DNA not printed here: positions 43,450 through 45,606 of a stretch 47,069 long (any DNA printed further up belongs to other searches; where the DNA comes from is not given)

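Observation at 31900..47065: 15-kb cluster that looks like an undescribed, ATP-yielding anaerobic N-heterocycle degradation module built around two AOR enzymes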

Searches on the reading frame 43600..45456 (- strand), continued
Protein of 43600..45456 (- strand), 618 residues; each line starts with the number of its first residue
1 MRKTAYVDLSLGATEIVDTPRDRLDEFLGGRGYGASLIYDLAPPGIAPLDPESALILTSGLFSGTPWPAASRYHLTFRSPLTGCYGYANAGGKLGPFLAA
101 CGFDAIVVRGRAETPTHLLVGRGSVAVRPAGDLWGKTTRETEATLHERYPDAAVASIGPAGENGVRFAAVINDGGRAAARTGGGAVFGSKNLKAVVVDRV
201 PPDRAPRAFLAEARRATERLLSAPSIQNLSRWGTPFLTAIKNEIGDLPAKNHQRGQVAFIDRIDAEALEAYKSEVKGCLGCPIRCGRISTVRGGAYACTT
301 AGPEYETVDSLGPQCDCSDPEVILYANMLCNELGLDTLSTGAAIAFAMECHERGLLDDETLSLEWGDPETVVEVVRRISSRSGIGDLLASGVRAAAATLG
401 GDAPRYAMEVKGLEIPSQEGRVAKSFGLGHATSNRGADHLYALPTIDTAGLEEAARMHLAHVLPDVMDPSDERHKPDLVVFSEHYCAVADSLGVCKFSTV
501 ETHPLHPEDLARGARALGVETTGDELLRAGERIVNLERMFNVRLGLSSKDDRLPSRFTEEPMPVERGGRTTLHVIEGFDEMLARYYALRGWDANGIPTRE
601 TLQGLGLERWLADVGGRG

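Call 39: search_solved_structures(query=window:43600-45456:-, max_evalue=1e-100, show_alignments=1)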
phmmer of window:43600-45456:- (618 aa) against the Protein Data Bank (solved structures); distinct sequences matched with E-value up to 1e-100: 3.
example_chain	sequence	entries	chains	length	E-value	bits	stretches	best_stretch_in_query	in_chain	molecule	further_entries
1aor_A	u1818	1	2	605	1.7e-115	390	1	7-608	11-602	ALDEHYDE FERREDOXIN OXIDOREDUCTASE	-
9mqx_D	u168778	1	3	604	1.4e-110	373.7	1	9-607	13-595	Aldehyde:ferredoxin oxidoreductase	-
9g7j_A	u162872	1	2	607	1.5e-101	343.9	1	21-611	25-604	Aldehyde ferredoxin oxidoreductase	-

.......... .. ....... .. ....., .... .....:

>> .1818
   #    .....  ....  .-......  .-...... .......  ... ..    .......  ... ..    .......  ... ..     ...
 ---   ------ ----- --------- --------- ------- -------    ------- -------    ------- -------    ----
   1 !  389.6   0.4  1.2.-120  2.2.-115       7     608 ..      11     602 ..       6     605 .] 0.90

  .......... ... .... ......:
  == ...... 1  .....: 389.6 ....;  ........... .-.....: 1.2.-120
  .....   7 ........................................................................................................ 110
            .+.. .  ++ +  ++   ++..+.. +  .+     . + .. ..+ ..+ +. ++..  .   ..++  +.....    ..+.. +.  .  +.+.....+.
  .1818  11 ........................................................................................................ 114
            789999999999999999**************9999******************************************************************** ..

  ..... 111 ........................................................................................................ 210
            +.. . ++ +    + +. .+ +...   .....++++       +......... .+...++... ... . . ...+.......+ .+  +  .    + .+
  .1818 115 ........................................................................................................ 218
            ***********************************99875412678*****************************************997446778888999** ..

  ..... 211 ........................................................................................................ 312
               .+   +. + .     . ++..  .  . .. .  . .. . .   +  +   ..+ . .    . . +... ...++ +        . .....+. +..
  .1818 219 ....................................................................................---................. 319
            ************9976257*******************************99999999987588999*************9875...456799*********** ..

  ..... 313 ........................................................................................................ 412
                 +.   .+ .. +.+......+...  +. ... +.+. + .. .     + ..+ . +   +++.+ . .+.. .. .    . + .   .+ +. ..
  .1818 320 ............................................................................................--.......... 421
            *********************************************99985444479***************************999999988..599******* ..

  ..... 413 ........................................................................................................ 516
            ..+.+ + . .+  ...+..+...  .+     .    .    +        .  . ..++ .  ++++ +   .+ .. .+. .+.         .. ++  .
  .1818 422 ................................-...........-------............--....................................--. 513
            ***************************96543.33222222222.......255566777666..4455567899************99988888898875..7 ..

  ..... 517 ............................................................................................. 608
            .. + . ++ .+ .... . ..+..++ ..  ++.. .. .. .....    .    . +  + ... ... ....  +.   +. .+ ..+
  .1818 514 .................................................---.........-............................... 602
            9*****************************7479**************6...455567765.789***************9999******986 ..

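Call 51: find_encoding_contigs(protein=P0112, flank=8000, max_places=1)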
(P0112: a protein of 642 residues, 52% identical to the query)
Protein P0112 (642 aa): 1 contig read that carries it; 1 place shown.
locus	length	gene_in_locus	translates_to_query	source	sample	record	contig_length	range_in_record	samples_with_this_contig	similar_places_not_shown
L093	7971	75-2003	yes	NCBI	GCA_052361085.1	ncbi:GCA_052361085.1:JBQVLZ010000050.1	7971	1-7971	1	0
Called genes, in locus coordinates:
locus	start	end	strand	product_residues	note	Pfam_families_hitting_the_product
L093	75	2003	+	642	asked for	PF02730:AFOR_N, PF01314:AFOR_C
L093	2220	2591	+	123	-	PF12838:Fer4_7 (faint), PF13237:Fer4_10 (faint), PF13247:Fer4_11, PF00037:Fer4 (faint), PF14697:Fer4_21 (weak), PF13187:Fer4_9 (weak), PF25160:LdpA_Fe-S-bd (weak), PF12837:Fer4_6 (weak), +1 more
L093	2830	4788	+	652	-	PF02730:AFOR_N, PF01314:AFOR_C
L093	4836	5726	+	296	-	PF00892:EamA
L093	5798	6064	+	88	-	PF06249:EutQ (weak), PF05899:Cupin_3, PF07883:Cupin_2 (weak)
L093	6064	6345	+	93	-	PF02597:ThiS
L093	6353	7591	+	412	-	PF07992:Pyr_redox_2, PF13738:Pyr_redox_3, PF00070:Pyr_redox, PF18267:Rubredoxin_C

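Call 52: find_encoding_contigs(protein=P0106, flank=8000, max_places=1)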
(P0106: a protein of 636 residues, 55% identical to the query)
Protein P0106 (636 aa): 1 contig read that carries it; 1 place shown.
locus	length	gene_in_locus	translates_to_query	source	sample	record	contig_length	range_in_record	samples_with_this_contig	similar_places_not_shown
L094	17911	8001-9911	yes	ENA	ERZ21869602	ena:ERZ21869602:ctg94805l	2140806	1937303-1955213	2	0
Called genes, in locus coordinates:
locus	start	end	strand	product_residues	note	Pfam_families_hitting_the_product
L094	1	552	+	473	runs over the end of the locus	PF01565:FAD_binding_4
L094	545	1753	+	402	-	PF13183:Fer4_8, PF02754:CCG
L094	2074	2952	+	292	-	PF04909:Amidohydro_2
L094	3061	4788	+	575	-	PF00496:SBP_bac_5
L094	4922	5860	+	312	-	PF19300:BPD_transp_1_N, PF00528:BPD_transp_1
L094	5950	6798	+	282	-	PF12911:OppC_N, PF00528:BPD_transp_1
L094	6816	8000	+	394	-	PF01546:Peptidase_M20, PF07687:M20_dimer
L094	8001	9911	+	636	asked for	PF02730:AFOR_N, PF01314:AFOR_C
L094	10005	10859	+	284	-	PF00941:FAD_binding_5, PF03450:CO_deh_flav_C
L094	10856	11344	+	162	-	PF00111:Fer2, PF01799:Fer2_2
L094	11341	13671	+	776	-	PF01315:Ald_Xan_dh_C, PF02738:MoCoBD_1, PF20256:MoCoBD_2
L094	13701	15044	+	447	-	PF01979:Amidohydro_1, PF07969:Amidohydro_3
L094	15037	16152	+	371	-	PF01180:DHO_dh, PF12797:Fer4_2 (faint), PF12837:Fer4_6 (weak), PF13237:Fer4_10 (weak), PF14697:Fer4_21, PF12838:Fer4_7, PF13187:Fer4_9, PF00037:Fer4 (weak), +2 more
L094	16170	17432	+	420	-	PF01979:Amidohydro_1, PF07969:Amidohydro_3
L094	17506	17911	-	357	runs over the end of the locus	PF21948:LplA-B_cat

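Call 53: find_encoding_contigs(protein=P0117, flank=8000, max_places=1)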
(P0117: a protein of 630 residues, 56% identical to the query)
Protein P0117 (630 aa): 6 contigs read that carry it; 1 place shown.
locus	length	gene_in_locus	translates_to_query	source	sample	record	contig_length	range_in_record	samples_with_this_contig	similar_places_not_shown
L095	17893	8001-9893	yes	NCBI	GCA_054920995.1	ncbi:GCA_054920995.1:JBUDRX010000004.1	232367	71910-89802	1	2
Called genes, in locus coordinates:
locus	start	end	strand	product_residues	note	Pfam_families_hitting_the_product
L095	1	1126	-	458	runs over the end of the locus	-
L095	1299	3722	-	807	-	PF13802:Gal_mutarotas_2, PF01055:Glyco_hydro_31_2nd, PF21365:Glyco_hydro_31_3rd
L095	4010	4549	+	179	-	PF12844:HTH_19, PF13443:HTH_26 (weak), PF13560:HTH_31, PF01381:HTH_3, PF07883:Cupin_2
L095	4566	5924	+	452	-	PF20695:UbiD_N, PF01977:UbiD, PF20696:UbiD_C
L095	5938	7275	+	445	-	PF01979:Amidohydro_1, PF07969:Amidohydro_3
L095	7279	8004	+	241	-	PF00106:adh_short, PF08659:KR, PF23441:SDR, PF13561:adh_short_C2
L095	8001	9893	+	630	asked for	PF02730:AFOR_N, PF01314:AFOR_C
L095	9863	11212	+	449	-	PF01979:Amidohydro_1, PF07969:Amidohydro_3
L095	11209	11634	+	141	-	PF13247:Fer4_11, PF12838:Fer4_7, PF13187:Fer4_9 (weak), PF25160:LdpA_Fe-S-bd, PF00037:Fer4, PF13237:Fer4_10 (weak), PF14697:Fer4_21, PF12797:Fer4_2 (weak), +6 more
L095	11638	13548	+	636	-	PF02730:AFOR_N, PF01314:AFOR_C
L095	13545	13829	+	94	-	PF02597:ThiS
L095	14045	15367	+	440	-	PF22039:HUTI_composite_bact, PF01979:Amidohydro_1, PF07969:Amidohydro_3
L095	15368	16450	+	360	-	PF01180:DHO_dh, PF12797:Fer4_2 (faint), PF13237:Fer4_10 (faint), PF14697:Fer4_21, PF12838:Fer4_7, PF13187:Fer4_9 (weak), PF00037:Fer4, PF12837:Fer4_6 (weak)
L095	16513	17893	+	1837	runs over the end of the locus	PF13231:PMT_2, PF10060:DUF2298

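Call 65: find_related_loci(query=A3, collection=metagenome_contigs, flank=10000)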
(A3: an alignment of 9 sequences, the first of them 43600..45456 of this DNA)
Query A3 (618 aa) in metagenome_contigs; peptide patterns used: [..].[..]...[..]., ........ (x = any residue, [..] = any of these).
600 stretches matched a pattern (row limit reached: there are more); 510 encode a relative of the query (tblastn E <= 1e-3); the best 80 are kept; 80 distinct loci.
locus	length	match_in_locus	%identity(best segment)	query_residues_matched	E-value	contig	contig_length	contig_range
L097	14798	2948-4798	58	1-610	0e+0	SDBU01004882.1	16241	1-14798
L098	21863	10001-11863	54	1-608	0e+0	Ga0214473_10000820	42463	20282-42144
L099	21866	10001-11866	56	1-609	0e+0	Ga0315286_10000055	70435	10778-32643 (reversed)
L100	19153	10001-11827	56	1-610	0e+0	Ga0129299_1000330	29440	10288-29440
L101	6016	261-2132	55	1-608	0e+0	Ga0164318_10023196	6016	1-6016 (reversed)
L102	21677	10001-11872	54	1-607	0e+0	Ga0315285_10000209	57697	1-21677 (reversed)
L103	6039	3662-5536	52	1-609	0e+0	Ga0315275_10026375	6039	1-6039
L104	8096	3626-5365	60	27-607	0e+0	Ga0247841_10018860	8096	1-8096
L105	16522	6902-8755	51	1-614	0e+0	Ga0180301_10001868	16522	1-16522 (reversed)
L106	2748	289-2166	53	1-607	0e+0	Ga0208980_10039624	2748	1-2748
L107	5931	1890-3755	51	5-609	0e+0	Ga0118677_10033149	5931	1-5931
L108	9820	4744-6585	49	1-608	0e+0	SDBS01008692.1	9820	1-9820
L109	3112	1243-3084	54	1-607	0e+0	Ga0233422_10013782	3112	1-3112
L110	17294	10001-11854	49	1-614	0e+0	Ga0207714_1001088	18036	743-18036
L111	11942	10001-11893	53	1-612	0e+0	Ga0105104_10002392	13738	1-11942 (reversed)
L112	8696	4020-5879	50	1-614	0e+0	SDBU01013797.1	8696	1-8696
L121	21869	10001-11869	46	1-614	0e+0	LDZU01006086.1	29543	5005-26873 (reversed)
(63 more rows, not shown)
